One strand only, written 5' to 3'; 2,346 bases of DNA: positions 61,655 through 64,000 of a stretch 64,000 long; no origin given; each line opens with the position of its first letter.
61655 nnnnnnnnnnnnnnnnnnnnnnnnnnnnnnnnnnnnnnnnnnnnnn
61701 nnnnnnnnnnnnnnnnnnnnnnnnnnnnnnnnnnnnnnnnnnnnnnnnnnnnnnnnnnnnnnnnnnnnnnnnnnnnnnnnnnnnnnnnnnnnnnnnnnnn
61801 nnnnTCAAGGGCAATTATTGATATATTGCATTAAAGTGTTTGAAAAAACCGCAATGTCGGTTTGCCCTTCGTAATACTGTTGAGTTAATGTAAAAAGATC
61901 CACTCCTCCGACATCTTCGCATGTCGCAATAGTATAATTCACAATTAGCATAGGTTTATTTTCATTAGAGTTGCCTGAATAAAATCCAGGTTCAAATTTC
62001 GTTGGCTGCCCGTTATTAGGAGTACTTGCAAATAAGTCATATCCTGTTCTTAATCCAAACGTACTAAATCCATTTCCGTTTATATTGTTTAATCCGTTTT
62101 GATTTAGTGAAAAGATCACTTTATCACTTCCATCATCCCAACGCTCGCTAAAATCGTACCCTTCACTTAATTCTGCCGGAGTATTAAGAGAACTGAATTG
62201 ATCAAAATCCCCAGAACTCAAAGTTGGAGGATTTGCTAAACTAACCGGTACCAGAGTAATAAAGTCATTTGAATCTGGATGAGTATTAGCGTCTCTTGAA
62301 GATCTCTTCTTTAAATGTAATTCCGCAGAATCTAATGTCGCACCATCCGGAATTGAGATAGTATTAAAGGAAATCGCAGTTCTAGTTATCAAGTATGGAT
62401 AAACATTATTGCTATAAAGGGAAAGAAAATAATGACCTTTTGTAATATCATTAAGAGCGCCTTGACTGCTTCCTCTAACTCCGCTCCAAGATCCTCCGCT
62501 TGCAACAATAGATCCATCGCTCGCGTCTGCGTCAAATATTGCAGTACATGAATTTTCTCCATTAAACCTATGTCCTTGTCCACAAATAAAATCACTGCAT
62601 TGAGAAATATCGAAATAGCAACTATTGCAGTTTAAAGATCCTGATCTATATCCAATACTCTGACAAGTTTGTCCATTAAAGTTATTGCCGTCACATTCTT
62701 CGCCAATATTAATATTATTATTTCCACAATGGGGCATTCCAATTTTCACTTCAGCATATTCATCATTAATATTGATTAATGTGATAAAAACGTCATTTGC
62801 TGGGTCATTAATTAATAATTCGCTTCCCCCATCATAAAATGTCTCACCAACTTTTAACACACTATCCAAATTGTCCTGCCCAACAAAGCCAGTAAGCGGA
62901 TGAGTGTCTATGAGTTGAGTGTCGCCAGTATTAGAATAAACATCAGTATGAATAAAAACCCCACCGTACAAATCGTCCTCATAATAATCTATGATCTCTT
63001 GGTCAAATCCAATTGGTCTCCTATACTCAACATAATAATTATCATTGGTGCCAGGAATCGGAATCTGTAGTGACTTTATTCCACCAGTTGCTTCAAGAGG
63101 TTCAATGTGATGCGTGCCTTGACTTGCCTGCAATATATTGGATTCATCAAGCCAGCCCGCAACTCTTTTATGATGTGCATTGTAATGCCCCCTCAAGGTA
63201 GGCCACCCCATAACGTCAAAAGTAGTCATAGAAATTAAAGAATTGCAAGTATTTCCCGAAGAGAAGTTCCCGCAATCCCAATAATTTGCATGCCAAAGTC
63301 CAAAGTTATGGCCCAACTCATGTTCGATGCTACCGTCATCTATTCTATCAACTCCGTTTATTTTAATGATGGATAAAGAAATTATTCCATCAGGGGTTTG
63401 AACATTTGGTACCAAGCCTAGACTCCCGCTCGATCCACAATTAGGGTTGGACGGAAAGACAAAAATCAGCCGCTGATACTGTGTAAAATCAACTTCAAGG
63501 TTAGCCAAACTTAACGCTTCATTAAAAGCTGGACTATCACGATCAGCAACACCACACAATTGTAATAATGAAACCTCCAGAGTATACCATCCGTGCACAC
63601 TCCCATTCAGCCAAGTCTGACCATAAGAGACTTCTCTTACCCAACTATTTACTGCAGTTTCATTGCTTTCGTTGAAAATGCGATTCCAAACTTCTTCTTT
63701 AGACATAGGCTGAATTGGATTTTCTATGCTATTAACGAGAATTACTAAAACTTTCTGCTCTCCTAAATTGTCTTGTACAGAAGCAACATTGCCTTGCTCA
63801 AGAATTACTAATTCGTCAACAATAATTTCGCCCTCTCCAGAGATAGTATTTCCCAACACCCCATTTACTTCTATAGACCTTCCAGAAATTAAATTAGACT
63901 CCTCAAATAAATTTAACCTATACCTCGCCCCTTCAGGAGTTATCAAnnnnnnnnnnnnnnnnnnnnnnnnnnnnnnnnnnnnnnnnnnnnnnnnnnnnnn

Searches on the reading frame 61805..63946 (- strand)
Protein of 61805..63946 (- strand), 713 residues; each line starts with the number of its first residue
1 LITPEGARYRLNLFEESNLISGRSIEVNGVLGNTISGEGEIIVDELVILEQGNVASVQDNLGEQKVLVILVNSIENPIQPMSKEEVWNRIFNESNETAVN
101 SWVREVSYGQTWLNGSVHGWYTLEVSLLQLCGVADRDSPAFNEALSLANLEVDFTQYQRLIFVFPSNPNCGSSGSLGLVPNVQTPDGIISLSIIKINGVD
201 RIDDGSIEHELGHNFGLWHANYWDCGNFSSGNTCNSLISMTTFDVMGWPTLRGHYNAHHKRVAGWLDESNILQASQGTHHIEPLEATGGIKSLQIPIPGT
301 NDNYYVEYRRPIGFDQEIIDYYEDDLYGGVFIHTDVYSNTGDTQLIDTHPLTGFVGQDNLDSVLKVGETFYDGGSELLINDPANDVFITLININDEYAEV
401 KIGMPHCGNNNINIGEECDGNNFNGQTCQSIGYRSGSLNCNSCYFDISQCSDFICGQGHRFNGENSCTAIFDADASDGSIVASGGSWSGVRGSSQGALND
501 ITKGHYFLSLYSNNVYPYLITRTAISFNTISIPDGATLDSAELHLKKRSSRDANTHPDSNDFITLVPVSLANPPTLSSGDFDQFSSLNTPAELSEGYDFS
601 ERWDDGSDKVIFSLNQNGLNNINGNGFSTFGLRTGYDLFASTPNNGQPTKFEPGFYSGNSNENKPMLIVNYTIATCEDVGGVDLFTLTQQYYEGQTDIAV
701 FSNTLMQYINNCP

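Call 8: search_protein_families(library=pfam, proteins=[window:61805-63946:-], max_evalue=0.001)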
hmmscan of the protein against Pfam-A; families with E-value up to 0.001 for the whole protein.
window:61805-63946:- (713 aa): 1 family
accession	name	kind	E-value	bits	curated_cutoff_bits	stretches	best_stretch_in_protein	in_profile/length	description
PF05548.17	Peptidase_M11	-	1.2e-05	24.9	21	1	85-273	22-201/303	Gametolysin peptidase M11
